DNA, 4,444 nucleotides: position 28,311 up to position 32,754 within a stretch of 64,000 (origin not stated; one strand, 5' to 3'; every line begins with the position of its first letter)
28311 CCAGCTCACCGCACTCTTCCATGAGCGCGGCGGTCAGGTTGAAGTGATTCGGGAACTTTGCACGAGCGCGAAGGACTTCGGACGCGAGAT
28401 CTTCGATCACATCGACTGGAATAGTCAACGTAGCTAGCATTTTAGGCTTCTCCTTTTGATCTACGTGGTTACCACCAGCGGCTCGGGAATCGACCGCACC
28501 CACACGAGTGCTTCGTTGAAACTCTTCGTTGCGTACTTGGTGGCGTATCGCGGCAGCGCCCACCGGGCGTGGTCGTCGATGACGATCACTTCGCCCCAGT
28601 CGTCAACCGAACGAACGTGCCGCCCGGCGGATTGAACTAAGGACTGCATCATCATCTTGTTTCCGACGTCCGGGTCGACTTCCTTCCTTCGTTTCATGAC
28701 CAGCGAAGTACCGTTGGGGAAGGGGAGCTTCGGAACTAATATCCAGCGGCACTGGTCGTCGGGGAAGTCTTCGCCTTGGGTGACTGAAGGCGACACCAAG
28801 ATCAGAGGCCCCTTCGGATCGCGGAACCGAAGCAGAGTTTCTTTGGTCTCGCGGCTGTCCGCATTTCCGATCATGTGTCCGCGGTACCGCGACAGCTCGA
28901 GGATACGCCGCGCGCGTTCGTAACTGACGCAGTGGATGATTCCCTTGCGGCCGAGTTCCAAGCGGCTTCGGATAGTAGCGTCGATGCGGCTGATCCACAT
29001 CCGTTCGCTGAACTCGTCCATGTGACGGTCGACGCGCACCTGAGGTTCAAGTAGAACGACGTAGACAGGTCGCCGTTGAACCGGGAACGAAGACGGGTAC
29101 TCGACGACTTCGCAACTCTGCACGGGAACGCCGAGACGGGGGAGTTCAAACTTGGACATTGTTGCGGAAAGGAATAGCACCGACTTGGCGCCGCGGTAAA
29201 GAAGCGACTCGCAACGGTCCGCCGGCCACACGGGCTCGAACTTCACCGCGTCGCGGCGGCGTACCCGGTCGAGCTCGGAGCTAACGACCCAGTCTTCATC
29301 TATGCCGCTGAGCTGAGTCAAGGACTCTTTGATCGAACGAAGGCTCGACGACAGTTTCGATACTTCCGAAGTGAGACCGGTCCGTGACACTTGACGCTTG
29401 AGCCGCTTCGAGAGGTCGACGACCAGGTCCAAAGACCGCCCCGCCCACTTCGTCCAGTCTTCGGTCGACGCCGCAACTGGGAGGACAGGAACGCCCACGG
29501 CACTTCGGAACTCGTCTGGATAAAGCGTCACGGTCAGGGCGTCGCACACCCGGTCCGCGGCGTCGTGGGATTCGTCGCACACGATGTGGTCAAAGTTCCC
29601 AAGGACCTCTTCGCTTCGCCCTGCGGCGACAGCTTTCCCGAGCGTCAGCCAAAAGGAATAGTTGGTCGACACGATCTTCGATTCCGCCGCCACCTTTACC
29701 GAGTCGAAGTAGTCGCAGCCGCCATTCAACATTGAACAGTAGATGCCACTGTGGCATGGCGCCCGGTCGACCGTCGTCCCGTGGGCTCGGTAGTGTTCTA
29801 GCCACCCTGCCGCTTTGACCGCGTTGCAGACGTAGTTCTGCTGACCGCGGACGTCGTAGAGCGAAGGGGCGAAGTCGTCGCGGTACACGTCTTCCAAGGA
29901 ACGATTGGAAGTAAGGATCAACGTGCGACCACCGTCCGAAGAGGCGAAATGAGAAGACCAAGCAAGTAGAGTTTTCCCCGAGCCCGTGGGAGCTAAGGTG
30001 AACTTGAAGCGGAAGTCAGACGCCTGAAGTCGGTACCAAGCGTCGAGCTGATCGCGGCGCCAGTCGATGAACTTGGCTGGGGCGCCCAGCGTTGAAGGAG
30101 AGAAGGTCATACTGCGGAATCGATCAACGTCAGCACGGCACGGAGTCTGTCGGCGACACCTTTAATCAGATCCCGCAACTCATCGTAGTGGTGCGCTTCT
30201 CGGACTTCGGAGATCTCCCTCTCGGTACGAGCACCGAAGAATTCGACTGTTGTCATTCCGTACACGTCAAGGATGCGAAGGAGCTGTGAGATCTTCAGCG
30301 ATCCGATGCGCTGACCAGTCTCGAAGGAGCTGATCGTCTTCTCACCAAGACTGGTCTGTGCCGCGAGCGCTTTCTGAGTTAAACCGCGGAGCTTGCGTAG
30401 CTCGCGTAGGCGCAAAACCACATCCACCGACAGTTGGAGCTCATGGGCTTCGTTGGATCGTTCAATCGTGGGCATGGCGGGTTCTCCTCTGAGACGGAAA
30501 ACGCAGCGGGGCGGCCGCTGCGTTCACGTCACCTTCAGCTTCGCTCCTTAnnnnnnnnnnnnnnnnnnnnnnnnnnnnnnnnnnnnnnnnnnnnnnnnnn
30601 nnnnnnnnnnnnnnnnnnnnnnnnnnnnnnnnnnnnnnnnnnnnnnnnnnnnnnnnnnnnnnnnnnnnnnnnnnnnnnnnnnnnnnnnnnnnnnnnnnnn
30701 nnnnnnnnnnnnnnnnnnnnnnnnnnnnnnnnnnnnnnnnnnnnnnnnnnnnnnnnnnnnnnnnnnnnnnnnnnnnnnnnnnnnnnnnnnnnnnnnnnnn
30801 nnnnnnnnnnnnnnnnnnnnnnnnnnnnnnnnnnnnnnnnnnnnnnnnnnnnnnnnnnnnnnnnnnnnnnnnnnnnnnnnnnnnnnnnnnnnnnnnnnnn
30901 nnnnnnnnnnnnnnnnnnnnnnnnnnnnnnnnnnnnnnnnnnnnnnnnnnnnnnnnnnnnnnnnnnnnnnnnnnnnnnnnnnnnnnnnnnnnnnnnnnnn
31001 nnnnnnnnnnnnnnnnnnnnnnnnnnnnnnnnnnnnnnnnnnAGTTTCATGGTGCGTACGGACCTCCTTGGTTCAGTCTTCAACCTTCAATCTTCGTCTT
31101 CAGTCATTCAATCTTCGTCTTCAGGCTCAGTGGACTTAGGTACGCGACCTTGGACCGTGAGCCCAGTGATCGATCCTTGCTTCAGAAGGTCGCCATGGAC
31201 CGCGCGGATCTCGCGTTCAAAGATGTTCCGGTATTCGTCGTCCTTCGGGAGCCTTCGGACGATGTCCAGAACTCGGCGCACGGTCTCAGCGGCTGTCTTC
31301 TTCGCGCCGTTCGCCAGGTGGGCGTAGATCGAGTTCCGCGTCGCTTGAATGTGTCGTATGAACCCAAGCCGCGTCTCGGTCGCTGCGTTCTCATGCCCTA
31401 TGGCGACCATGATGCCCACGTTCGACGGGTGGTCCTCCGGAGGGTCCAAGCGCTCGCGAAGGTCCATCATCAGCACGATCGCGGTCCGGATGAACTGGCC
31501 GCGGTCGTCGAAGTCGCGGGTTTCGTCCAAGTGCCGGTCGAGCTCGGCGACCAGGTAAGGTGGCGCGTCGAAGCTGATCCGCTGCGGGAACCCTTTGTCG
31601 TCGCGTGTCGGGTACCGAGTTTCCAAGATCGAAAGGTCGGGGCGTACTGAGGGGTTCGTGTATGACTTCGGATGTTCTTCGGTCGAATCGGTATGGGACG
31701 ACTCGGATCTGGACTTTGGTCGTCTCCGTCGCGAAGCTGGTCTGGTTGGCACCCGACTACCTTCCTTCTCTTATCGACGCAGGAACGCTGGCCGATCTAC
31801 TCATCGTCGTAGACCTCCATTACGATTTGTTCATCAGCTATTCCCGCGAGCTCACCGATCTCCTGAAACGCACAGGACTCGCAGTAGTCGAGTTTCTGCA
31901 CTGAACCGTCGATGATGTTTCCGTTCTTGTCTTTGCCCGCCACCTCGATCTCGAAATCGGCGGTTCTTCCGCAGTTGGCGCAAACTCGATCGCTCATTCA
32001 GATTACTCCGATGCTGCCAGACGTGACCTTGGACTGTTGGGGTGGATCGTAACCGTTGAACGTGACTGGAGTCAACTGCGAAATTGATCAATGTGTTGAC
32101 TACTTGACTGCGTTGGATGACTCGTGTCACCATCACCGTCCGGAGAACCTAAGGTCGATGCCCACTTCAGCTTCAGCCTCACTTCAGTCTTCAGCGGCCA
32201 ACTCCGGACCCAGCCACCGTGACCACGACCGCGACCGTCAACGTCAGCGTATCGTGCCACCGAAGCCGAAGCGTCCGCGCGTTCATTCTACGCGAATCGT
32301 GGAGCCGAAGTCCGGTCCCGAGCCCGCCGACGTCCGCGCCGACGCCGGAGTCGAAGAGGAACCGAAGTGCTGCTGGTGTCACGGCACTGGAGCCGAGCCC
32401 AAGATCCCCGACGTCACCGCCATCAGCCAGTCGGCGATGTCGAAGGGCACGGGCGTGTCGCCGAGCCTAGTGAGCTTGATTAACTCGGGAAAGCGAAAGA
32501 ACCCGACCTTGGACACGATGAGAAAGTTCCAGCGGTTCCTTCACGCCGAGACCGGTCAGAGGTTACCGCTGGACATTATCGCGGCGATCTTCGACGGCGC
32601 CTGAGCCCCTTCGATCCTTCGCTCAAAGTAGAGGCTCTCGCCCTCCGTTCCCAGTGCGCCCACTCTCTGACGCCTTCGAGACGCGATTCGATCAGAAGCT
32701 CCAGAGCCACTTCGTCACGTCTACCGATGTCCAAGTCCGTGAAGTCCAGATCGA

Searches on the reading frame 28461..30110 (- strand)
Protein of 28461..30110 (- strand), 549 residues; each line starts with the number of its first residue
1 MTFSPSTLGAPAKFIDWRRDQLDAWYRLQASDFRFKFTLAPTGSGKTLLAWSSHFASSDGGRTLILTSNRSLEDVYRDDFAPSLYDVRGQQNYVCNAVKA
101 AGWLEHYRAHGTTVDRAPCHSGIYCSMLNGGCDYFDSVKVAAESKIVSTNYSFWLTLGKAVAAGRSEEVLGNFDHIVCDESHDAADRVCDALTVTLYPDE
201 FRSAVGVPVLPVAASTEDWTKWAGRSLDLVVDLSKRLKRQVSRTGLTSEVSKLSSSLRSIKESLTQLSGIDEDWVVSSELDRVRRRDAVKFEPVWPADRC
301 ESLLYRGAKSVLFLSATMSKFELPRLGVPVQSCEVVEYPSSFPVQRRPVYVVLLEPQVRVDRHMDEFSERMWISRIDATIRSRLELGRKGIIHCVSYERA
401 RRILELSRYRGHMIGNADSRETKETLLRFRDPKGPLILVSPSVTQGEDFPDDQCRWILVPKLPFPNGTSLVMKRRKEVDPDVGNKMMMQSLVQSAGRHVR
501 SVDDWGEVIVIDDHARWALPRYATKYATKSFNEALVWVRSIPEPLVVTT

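Call 8: search_protein_families(library=pfam, proteins=[window:28461-30110:-])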
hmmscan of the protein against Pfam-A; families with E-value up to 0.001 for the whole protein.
window:28461-30110:- (549 aa): 3 families
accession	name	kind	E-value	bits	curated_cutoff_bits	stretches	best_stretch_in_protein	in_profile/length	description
PF13307.12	Helicase_C_2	-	1.9e-15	57.8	25.3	1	392-517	14-156/170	Helicase C-terminal domain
PF00270.35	DEAD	-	9.2e-05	22.7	26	0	37-72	18-57/167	DEAD/DEAH box helicase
PF04851.21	ResIII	-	0.00022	21.6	22.5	1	19-186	6-139/164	Type III restriction enzyme, res subunit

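Call 41: find_homologous_proteins(query=window:28461-30110:-, max_evalue=1e-10)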
Query window:28461-30110:- (549 aa): 89 proteins with E <= 1e-10 among 8000 candidates.
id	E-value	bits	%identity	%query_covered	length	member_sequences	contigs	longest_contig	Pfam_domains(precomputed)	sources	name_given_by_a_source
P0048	0.0e+0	1261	100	100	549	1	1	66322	PF13307.13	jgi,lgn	jgi:Rad3-related DNA helicase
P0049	1.1e-156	541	47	100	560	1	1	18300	PF13307.13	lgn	-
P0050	5.1e-152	525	46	99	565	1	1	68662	PF13307.13,PF04851.22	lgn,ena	-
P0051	4.2e-136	473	44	99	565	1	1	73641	PF00270.36,PF13307.13,PF04851.22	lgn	-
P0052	8.2e-136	472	44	99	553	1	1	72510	PF13307.13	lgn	-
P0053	6.4e-134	466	43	99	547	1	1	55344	PF00270.36,PF13307.13,PF04851.22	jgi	jgi:ATP-dependent DNA helicase DinG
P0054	7.2e-134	466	43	99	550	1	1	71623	PF00270.36,PF13307.13,PF04851.22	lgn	-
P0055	1.2e-129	452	44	99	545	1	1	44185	PF00270.36,PF13307.13,PF04851.22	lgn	-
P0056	1.3e-129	452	44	99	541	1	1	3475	PF13307.13,PF04851.22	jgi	jgi:ATP-dependent DNA helicase DinG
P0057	2.6e-125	437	42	99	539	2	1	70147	PF13307.13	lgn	-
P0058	2.4e-116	408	42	99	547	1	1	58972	PF00270.36,PF13307.13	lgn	-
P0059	5.4e-116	407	42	95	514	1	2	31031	PF00270.36,PF13307.13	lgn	-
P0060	9.5e-115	402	42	98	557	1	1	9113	PF13307.13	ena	-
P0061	1.7e-114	402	41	99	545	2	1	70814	PF00270.36,PF13604.13,PF13307.13,PF04851.22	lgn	-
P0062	1.3e-111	392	40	100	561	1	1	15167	PF00270.36,PF13307.13,PF04851.22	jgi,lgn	-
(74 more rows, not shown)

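Call 42: find_encoding_contigs(protein=P0050, flank=10000, max_places=1)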
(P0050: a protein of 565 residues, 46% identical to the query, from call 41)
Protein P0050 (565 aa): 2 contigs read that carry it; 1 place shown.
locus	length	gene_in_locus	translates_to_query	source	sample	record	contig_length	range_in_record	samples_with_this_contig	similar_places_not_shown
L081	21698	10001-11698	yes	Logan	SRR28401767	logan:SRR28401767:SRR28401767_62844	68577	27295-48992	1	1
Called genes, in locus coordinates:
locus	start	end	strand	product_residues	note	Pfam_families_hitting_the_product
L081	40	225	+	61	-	-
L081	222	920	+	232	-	-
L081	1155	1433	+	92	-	-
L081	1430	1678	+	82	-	-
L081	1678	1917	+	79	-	-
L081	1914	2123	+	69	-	-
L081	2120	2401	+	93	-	-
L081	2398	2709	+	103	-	-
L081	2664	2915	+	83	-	-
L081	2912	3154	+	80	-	-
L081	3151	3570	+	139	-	-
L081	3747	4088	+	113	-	-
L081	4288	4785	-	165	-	-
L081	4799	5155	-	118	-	-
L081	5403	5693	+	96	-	-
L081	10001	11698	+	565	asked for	PF04851:ResIII (weak), PF13307:Helicase_C_2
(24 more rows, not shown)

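Call 43: find_encoding_contigs(protein=P0049, flank=10000, max_places=1)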
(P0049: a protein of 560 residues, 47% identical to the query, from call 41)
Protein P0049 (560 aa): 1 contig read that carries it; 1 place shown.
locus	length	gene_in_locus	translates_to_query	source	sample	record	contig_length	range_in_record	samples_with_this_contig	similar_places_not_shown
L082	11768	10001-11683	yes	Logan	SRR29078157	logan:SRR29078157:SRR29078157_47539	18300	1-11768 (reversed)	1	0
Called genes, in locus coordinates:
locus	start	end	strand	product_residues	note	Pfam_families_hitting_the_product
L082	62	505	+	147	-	-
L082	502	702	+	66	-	-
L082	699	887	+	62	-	-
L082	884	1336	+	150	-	-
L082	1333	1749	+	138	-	-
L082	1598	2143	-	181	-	-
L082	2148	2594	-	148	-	-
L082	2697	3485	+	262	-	-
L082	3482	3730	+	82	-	-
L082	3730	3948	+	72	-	-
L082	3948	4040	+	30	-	-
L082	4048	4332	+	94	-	-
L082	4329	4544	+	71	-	-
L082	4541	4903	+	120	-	-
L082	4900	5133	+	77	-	-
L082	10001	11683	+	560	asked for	PF13307:Helicase_C_2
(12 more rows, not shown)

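Call 58: find_encoding_contigs(protein=P0051, flank=10000, max_places=1)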
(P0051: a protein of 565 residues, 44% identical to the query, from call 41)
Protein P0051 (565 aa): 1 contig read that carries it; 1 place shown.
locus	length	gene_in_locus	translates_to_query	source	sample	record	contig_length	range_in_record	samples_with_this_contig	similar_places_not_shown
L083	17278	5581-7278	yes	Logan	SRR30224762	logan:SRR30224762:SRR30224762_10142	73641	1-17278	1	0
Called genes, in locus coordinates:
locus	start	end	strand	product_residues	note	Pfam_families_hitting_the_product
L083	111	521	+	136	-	-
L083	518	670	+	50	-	-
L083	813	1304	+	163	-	-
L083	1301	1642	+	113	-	-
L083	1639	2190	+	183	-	-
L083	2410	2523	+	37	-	-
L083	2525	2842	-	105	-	-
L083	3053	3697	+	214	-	-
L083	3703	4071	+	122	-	-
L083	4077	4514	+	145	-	PF08719:NADAR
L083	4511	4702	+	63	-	-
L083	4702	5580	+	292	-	-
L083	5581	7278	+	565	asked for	PF04851:ResIII (faint), PF00270:DEAD (faint), PF13307:Helicase_C_2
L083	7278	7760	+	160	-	-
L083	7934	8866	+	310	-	-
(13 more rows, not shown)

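Call 59: find_encoding_contigs(protein=P0052, flank=10000, max_places=1)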
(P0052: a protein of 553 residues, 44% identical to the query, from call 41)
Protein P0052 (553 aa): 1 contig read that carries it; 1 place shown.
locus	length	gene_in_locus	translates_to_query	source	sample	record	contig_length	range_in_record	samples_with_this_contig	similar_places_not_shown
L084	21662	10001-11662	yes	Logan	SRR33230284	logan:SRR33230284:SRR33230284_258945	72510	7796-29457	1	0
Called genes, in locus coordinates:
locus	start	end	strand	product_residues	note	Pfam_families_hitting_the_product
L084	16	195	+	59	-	-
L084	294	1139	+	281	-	-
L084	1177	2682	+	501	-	PF13522:GATase_6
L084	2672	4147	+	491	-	PF12224:Amidoligase_2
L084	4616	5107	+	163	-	-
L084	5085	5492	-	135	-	-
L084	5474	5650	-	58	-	-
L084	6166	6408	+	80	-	-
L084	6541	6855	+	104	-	-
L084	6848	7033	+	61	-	-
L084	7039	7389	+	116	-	-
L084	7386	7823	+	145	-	-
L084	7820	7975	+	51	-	-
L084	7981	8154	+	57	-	-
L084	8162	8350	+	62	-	-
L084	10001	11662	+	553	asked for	PF13307:Helicase_C_2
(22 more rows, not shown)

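Call 74: find_encoding_contigs(protein=P0054, flank=10000, max_places=1)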
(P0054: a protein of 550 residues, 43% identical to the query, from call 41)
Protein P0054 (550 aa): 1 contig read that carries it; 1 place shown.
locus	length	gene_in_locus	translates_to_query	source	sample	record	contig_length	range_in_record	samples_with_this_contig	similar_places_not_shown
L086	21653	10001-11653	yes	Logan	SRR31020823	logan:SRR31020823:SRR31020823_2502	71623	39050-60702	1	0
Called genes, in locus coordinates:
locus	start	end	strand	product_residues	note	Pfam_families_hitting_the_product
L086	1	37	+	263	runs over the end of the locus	-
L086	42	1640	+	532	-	PF13522:GATase_6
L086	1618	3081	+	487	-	PF12224:Amidoligase_2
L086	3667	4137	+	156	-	-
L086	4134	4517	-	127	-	-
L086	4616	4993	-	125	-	-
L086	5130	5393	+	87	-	-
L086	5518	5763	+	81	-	-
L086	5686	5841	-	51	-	-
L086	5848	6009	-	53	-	-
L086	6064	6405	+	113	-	-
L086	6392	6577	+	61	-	-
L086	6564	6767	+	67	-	-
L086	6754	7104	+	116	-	-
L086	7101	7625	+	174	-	-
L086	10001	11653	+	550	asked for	PF00270:DEAD (faint), PF04851:ResIII (faint), PF13307:Helicase_C_2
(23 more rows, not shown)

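Call 75: find_encoding_contigs(protein=P0061, flank=10000, max_places=1)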
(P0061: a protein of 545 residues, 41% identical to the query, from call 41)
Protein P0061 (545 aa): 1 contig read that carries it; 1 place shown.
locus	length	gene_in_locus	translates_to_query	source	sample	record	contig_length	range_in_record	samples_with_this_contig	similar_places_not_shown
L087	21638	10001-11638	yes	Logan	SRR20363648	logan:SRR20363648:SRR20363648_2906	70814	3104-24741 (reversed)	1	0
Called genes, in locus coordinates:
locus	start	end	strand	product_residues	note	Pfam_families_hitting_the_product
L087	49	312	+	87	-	-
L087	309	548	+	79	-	-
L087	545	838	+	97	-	-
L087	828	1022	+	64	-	-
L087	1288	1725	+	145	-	-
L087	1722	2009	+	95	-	-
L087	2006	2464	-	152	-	-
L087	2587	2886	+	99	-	-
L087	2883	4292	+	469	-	-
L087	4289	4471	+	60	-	-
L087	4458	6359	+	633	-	-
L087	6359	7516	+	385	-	-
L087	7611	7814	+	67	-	-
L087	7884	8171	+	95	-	-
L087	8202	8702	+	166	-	-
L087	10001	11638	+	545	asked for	PF00270:DEAD (weak), PF04851:ResIII, PF13604:AAA_30 (faint), PF13307:Helicase_C_2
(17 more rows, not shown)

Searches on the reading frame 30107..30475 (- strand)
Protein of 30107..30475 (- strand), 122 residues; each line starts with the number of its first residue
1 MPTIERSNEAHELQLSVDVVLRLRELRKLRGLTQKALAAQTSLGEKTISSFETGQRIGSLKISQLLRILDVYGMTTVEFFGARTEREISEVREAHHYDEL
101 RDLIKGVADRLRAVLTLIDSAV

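Call 15: search_protein_families(library=pfam, max_evalue=0.01, proteins=[window:30107-30475:-])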
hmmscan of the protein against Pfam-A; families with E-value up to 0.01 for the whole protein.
window:30107-30475:- (122 aa): 6 families
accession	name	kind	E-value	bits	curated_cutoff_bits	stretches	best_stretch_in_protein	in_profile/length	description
PF13560.12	HTH_31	-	1.1e-10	42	27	1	21-78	4-60/64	Helix-turn-helix domain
PF01381.28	HTH_3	-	1.9e-09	37.9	23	1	23-78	1-54/55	Helix-turn-helix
PF12844.13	HTH_19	-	7.8e-07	29.4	30.2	1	22-79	3-58/64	Helix-turn-helix domain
PF13443.12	HTH_26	-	6.4e-05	23.6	22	1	22-78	1-56/63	Cro/C1-type HTH DNA-binding domain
PF13744.12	HTH_37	-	0.0013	18.9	27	1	8-75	8-74/80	Helix-turn-helix domain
PF13413.12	HTH_25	-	0.0025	18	24.6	1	22-55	1-34/62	Helix-turn-helix domain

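Call 16: search_protein_families(library=phrogs, max_evalue=0.001, proteins=[window:30107-30475:-])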
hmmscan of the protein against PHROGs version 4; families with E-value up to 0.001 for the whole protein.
window:30107-30475:- (122 aa): 12 families
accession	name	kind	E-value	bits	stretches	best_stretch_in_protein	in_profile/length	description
phrog_3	-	transcription regulation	4.9e-09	37.4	1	20-92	90-160/430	transcriptional repressor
phrog_8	-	transcription regulation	1.8e-08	35.2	1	14-89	72-145/346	transcriptional regulator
phrog_5823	-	transcription regulation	6.1e-08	33.2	1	22-106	10-93/404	transcriptional regulator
phrog_2439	-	transcription regulation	8e-07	29.2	1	22-86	11-73/367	transcriptional regulator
phrog_2967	-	transcription regulation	1.2e-06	29.3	1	21-92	13-84/225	transcriptional regulator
phrog_4836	-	transcription regulation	7.3e-06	26.7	1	15-64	72-122/194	CII-like regulator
phrog_9908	-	DNA, RNA and nucleotide metabolism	2e-05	24.9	1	21-75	16-68/282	DNA binding protein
phrog_2104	-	unknown function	5.9e-05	24.2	1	20-75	41-96/103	-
phrog_4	-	transcription regulation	6.7e-05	23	1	22-71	140-186/400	transcriptional repressor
phrog_2339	-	DNA, RNA and nucleotide metabolism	0.00018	22.4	1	8-75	15-81/98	HTH DNA binding protein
phrog_7241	-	transcription regulation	0.0002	22.4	1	21-62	64-105/122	transcriptional regulator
phrog_27318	-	unknown function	0.00043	20.6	1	21-89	7-72/289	-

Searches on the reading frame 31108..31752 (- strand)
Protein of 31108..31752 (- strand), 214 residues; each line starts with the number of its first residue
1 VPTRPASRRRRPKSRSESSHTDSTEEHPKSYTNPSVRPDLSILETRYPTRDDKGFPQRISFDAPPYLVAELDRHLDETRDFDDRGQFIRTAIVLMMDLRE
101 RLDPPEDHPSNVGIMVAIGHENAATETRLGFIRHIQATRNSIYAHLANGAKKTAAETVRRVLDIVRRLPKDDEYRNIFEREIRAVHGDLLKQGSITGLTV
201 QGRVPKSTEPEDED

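Call 15: search_protein_families(library=pfam, max_evalue=0.01, proteins=[window:31108-31752:-])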
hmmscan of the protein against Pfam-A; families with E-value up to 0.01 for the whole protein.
window:31108-31752:- (214 aa): 0 families

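Call 16: search_protein_families(library=phrogs, max_evalue=0.001, proteins=[window:31108-31752:-])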
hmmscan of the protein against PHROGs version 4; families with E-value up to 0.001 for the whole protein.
window:31108-31752:- (214 aa): 0 families

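Call 56: search_solved_structures(query=A3, max_evalue=1)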
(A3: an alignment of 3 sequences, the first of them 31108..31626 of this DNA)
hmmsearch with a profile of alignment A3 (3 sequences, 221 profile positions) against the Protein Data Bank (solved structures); distinct sequences matched with E-value up to 1: 0.

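Call 63: search_dna_similar(query=window:31108-31626:-, collection=phages, mode=protein, max_evalue=0.001, max_rows=15)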
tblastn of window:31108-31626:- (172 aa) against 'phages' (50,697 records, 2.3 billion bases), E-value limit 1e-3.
No match.

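Call 88: predict_structure(protein=window:31108-31626:-)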
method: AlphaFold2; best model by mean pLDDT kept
length: 172 residues; sequences in the alignment: 1
mean_pLDDT: 49.5   pTM: 0.39
mean pLDDT of the five models: 49.5, 48.7, 46.4, 44.9, 40.4
residues with pLDDT >= 90: 0; 70-90: 3; 50-70: 72; < 50: 97
segments of 3 or more residues with pLDDT < 50: 1-25, 40-60, 66-90, 152-172
pLDDT, mean of each block of 10 residues (from residue 1): 36 41 48 50 42 42 47 37 43 59 64 66 63 63 63 41 37 44
secondary structure, 60 per line:
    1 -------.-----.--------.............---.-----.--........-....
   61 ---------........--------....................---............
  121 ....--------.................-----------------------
elements in order: H23-35 E48-55 H57-60 E70-77 H86-105 H109-124 H133-149

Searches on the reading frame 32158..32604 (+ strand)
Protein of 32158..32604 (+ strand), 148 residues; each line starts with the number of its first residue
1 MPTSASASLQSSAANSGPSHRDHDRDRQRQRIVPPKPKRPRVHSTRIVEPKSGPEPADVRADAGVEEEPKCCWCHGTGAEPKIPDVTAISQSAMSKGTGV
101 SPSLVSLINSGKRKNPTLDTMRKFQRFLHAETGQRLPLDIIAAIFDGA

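Call 15: search_protein_families(library=pfam, max_evalue=0.01, proteins=[window:32158-32604:+])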
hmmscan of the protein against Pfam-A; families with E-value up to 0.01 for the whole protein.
window:32158-32604:+ (148 aa): 2 families
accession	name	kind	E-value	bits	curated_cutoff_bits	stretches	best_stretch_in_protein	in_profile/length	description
PF01381.28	HTH_3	-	0.0015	19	23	1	89-128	10-48/55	Helix-turn-helix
PF13443.12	HTH_26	-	0.0081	16.8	22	0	89-128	11-50/63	Cro/C1-type HTH DNA-binding domain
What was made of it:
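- On Xre-family helix-turn-helix regulator (for the product of 32158-32604): Pfam HTH_3 scores E=1.5e-3 and 19 bits, below the 23-bit cut-off (call 15).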

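Call 16: search_protein_families(library=phrogs, max_evalue=0.001, proteins=[window:32158-32604:+])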
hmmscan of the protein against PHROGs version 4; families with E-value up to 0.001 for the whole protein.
window:32158-32604:+ (148 aa): 0 families

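Call 55: search_solved_structures(query=A2, max_evalue=1)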
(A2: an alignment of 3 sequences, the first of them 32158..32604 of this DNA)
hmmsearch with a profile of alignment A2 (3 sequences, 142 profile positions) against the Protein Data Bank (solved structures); distinct sequences matched with E-value up to 1: 6.
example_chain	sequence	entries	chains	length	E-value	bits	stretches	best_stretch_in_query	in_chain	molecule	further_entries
3mk7_C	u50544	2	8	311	0.056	16.9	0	34-71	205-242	Cytochrome c oxidase, cbb3-type, subunit P | Cbb3-type cytochrome c oxidase subunit CcoP1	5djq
6af3_B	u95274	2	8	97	0.057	16.8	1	78-120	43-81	HigA antitoxin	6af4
8bny_A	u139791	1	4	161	0.061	16.7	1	79-131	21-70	Immunity repressor protein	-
8tac_A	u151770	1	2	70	0.21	15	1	68-119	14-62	DBP48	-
8jfr_B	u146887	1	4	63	0.22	14.9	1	79-120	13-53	AcrIIA15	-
3b7h_A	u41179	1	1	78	0.47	13.9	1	81-122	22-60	Prophage Lp1 protein 11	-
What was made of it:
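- On Xre-family helix-turn-helix regulator (for the product of 32158-32604): A profile of three homologues hits HigA and a phage immunity repressor in PDB at E about 0.06 (call 55).
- Closest known: MqsA-type antitoxins. Different: There is no toxin partner and no significant sequence match (call 55).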

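Call 62: search_dna_similar(query=window:32158-32604:+, collection=phages, mode=protein, max_evalue=0.001, max_rows=15)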
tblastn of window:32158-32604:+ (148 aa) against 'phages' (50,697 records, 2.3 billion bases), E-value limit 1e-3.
No match.
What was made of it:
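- Closest known: Lambdoid / 434-type operators bound by Xre-family. Different: The proteins show no detectable sequence similarity to isolate phages (calls 62, 63).
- Tried and rejected: Protein searches of the two candidate regulators against the same records found none (calls 62, 63).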

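Call 79: find_homologous_proteins(query=window:32158-32604:+, max_evalue=0.001)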
Query window:32158-32604:+ (148 aa): 1 proteins with E <= 0.001 among 30 candidates.
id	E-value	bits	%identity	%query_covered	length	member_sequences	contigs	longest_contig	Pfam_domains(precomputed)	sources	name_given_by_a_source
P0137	1.2e-60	222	100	68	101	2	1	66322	-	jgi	jgi:DNA-binding Xre family transcriptional regulator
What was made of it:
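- On Xre-family helix-turn-helix regulator (for the product of 32158-32604): JGI names it 'Xre family' (call 79).
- The evidence is Pfam HTH_3 at E=1.5e-3, profile hits in PDB to HigA and to a phage immunity repressor at E about 0.06, and the JGI name 'Xre family regulator' (calls 15, 55, 79).
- Tried and rejected: The word-index homologue search with the Xre-like protein returned only the protein itself (call 79).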

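Call 87: predict_structure(protein=window:32158-32604:+)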
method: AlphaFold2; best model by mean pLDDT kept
length: 148 residues; sequences in the alignment: 1
mean_pLDDT: 59.3   pTM: 0.29
mean pLDDT of the five models: 59.3, 58.8, 57.5, 56.5, 51.9
residues with pLDDT >= 90: 0; 70-90: 35; 50-70: 85; < 50: 28
segments of 3 or more residues with pLDDT < 50: 61-83
pLDDT, mean of each block of 10 residues (from residue 1): 56 56 59 66 71 56 43 39 53 56 58 63 77 74 64
secondary structure, 60 per line:
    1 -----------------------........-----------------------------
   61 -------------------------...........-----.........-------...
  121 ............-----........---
elements in order: H24-31 H86-96 H102-110 H118-132 H138-145
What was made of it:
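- Tried and rejected: No alignment was therefore allowed for structure prediction, and both single-sequence models were too poor for fold search (calls 87, 88).
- On Xre-family helix-turn-helix regulator (for the product of 32158-32604): The AlphaFold model has the expected helices but a pLDDT of 59 (call 87).
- The helix-turn-helix assignment for 32158-32604 falls below Pfam's cut-off (19 against 23 bits), and the single-sequence AlphaFold model is low-confidence (pLDDT 59, call 87).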
